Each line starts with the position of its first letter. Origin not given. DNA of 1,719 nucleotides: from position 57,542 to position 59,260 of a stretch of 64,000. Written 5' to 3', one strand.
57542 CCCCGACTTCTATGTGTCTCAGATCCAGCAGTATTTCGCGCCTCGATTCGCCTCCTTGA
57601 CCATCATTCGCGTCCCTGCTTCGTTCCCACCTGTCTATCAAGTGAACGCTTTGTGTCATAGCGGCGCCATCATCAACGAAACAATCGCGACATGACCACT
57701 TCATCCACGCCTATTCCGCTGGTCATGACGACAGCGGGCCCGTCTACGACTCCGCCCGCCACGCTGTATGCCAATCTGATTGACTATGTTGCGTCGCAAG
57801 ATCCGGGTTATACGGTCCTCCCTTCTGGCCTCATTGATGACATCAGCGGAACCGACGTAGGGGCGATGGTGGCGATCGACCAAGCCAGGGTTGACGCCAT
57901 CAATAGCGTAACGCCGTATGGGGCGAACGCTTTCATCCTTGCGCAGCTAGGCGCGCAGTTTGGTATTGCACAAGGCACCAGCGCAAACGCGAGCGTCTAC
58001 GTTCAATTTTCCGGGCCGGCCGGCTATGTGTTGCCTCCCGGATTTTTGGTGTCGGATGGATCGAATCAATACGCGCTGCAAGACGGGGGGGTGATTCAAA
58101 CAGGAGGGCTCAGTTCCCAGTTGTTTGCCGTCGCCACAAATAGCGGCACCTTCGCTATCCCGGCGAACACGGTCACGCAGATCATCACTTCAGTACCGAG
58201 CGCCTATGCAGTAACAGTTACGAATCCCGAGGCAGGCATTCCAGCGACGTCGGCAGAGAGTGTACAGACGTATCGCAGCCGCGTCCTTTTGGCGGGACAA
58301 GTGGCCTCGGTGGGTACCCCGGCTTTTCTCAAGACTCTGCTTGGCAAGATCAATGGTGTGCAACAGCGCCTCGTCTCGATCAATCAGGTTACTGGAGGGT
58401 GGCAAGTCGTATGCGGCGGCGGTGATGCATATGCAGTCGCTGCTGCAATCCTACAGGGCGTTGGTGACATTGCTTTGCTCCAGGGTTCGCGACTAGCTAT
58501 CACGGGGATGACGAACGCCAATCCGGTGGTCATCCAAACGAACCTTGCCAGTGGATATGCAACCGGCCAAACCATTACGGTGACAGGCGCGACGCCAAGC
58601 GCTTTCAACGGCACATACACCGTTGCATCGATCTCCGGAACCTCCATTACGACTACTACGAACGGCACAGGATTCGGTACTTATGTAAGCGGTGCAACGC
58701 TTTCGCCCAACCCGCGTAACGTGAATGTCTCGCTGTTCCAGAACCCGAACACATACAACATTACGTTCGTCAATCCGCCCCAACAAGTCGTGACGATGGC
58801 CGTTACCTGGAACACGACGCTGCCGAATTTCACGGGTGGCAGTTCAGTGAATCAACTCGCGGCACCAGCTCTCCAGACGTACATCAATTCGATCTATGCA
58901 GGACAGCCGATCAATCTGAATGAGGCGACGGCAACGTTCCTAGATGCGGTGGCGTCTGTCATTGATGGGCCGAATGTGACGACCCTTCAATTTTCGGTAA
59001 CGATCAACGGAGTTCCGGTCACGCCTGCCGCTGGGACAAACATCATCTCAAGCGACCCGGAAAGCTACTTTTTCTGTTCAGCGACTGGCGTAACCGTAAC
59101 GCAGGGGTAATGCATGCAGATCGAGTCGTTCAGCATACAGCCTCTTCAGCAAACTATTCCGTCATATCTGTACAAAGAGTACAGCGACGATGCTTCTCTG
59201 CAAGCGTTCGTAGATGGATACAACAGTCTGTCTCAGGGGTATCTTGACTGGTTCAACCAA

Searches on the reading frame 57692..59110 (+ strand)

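Call 25: search_protein_families(library=pfam, proteins=[window:57692-59110:+], max_evalue=0.001)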
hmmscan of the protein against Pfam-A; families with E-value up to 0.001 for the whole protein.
window:57692-59110:+ (472 aa): 1 family
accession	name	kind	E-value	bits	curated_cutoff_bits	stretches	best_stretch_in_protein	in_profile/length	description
PF04865.19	Baseplate_J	-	2.5e-09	37.3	21.1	1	82-208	4-132/255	Baseplate J-like protein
